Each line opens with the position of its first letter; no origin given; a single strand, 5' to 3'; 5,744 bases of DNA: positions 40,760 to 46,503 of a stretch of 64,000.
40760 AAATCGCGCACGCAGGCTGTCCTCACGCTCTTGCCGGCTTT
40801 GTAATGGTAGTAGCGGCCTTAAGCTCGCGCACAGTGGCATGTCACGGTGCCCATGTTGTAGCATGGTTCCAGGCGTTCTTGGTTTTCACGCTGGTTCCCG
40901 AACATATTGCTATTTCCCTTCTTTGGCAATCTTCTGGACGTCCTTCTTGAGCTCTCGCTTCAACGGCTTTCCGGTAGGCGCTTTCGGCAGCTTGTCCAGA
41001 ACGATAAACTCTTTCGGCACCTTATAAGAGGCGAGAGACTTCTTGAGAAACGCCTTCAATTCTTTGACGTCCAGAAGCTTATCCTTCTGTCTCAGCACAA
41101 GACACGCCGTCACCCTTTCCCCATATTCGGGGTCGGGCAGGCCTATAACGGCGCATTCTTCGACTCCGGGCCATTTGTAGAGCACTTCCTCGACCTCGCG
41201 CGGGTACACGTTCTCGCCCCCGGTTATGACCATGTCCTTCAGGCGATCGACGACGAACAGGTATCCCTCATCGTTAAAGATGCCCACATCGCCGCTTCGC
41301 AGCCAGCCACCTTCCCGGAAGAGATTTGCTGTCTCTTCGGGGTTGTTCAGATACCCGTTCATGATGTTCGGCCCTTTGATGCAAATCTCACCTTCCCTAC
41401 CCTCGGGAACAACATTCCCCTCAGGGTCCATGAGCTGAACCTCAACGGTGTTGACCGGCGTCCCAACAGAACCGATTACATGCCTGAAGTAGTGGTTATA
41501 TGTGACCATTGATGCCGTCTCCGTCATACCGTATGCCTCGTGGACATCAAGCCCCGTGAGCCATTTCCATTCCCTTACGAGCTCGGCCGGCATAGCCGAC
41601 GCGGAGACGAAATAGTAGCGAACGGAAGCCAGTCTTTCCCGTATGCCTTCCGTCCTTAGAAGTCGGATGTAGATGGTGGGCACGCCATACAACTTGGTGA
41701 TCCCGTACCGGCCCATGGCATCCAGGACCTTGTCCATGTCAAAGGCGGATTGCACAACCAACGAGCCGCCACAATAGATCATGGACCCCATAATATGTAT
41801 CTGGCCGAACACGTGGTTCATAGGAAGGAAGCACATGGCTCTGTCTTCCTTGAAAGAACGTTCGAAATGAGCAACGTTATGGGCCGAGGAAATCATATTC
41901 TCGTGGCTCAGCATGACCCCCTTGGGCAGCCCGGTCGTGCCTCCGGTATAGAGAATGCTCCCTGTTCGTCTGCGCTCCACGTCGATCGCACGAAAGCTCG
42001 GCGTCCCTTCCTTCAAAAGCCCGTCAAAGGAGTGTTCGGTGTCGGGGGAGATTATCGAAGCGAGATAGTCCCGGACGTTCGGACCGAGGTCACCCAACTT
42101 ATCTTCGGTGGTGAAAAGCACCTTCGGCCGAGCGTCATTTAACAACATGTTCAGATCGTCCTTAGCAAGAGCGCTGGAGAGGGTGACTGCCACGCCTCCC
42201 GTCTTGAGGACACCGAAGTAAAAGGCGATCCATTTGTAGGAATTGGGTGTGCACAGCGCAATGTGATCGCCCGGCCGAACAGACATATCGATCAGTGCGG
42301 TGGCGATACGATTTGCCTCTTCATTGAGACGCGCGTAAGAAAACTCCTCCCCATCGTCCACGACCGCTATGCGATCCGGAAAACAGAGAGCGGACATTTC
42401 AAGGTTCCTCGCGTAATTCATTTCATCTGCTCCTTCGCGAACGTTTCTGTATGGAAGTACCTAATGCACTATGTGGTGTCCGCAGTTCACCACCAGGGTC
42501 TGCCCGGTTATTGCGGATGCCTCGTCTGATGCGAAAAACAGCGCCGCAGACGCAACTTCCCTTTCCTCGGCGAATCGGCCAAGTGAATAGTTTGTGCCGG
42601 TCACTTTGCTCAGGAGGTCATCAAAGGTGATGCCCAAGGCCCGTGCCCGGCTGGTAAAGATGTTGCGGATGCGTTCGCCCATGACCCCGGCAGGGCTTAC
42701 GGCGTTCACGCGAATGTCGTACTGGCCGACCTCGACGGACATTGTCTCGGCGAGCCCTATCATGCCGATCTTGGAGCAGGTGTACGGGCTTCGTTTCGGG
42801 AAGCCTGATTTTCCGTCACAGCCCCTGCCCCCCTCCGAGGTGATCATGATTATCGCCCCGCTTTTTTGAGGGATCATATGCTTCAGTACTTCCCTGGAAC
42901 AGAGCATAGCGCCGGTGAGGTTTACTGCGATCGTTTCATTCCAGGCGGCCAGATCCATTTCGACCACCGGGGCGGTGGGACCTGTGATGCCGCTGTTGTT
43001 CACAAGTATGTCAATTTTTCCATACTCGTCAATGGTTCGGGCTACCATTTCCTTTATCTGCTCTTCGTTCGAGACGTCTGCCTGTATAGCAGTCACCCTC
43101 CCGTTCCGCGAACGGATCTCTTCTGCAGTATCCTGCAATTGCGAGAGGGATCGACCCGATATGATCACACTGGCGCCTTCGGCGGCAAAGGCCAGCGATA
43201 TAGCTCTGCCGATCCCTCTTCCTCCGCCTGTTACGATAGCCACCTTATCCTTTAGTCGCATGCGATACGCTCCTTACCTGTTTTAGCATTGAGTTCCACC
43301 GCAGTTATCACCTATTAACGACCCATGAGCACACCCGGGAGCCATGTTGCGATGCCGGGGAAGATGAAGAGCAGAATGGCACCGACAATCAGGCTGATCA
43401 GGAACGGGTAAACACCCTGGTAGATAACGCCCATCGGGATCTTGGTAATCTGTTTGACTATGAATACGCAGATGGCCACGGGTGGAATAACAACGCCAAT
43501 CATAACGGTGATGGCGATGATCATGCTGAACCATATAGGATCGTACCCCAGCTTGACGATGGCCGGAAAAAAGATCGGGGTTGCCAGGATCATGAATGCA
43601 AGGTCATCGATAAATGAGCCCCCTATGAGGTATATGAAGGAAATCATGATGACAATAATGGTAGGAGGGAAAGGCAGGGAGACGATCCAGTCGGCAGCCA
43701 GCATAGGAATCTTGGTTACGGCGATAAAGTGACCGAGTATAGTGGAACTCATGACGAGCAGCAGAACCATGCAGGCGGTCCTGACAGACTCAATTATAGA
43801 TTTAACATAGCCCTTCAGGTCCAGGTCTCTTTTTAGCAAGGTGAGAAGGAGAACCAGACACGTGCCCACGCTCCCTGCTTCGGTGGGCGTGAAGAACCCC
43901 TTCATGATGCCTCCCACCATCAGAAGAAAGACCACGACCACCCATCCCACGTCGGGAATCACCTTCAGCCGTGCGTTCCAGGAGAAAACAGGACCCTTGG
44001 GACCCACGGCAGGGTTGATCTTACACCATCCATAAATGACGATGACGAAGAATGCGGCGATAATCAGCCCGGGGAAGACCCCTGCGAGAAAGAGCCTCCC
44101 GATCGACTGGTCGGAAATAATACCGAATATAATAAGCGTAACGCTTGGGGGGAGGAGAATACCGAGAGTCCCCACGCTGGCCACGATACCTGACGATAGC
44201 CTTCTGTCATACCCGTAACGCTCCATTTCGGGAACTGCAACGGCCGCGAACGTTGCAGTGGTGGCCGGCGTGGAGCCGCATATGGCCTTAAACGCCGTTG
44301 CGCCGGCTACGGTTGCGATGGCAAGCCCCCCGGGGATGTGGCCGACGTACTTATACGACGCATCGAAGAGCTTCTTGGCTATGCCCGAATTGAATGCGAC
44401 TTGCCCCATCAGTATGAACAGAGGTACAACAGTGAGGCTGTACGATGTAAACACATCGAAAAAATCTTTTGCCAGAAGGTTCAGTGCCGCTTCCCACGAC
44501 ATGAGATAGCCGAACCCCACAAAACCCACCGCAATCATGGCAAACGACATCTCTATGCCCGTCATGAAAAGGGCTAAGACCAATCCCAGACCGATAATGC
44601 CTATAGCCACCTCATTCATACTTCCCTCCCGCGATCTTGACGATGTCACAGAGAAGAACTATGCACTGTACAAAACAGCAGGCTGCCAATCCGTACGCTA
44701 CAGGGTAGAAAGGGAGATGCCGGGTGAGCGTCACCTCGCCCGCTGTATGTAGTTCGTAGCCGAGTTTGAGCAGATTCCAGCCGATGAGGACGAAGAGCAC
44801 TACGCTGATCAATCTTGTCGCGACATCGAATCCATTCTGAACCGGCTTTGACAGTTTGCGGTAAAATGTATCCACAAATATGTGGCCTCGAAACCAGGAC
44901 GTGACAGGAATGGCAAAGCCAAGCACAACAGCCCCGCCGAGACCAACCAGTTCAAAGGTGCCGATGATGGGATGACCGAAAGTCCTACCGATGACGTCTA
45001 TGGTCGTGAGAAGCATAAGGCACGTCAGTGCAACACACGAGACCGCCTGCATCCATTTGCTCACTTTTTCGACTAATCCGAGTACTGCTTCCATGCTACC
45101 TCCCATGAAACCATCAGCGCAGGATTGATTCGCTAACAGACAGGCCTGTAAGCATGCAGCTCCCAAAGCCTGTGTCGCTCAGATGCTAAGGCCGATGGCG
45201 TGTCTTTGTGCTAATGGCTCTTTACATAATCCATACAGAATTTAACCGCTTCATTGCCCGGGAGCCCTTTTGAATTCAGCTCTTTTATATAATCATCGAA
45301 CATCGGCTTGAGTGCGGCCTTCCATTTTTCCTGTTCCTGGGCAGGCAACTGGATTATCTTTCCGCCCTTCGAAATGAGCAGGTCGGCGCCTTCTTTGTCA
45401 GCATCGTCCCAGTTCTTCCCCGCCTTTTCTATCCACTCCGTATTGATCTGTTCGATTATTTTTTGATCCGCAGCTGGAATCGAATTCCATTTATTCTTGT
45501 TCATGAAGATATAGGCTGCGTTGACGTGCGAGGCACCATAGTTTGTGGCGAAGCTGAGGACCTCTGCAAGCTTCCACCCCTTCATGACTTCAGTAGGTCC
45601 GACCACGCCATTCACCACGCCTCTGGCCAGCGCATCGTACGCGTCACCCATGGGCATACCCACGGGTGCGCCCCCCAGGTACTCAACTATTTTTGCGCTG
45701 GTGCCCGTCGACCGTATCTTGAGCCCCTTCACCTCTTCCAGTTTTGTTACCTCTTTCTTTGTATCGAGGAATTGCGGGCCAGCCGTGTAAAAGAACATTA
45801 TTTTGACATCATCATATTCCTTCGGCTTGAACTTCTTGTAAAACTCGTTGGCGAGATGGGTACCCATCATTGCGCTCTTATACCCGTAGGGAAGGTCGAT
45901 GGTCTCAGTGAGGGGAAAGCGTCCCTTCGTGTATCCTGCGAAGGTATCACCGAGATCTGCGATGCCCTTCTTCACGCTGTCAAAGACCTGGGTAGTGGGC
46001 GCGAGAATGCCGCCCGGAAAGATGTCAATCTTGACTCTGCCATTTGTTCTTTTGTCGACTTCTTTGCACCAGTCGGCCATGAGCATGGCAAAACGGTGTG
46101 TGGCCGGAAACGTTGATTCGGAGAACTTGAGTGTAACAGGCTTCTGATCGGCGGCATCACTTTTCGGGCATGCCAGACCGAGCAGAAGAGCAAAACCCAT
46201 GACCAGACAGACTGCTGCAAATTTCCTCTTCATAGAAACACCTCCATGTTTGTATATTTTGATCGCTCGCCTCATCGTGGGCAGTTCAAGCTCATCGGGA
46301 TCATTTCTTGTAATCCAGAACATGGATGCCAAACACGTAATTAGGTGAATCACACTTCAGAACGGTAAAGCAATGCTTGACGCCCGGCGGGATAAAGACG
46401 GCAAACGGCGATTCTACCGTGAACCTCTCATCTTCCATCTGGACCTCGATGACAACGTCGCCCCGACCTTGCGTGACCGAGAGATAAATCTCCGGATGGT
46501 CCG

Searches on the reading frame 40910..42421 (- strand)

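Call 7: search_protein_families(library=pfam, proteins=[window:40910-42421:-])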
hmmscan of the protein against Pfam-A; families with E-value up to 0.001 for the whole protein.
window:40910-42421:- (503 aa): 2 families
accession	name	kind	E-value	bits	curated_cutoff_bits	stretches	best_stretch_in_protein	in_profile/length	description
PF00501.34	AMP-binding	-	4.5e-88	296.1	29.9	1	8-358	2-384/384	AMP-binding enzyme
PF13193.12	AMP-binding_C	-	1.9e-19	70.8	24.5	1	409-485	1-76/76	AMP-binding enzyme C-terminal domain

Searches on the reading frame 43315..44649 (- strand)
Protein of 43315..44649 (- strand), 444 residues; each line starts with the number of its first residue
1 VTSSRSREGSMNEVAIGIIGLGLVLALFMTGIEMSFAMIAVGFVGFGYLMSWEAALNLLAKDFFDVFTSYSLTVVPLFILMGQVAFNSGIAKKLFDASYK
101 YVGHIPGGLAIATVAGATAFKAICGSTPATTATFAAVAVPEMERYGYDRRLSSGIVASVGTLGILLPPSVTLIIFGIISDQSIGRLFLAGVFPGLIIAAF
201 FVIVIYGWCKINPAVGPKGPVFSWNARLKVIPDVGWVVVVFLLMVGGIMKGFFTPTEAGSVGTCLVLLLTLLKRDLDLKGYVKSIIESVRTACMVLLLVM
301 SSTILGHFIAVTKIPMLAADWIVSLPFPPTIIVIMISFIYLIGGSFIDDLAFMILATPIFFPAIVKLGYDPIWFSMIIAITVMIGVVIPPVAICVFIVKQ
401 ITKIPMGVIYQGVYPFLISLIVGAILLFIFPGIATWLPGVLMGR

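Call 51: search_protein_families(library=pfam, proteins=[window:43315-44649:-], max_evalue=0.00001)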
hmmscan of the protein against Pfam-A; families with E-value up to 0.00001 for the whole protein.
window:43315-44649:- (444 aa): 1 family
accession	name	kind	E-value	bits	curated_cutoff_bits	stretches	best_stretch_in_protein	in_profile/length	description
PF06808.19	DctM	-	5.2e-85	286.2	23.8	1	21-433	1-413/413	Tripartite ATP-independent periplasmic transporter, DctM component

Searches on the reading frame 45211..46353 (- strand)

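Call 51: search_protein_families(library=pfam, proteins=[window:45211-46353:-], max_evalue=0.00001)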
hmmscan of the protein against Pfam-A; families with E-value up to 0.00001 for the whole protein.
window:45211-46353:- (380 aa): 1 family
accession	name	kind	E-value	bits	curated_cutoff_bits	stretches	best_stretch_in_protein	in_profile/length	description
PF03480.18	DctP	-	1.4e-47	162.9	23.4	1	92-357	15-285/286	Bacterial extracellular solute-binding protein, family 7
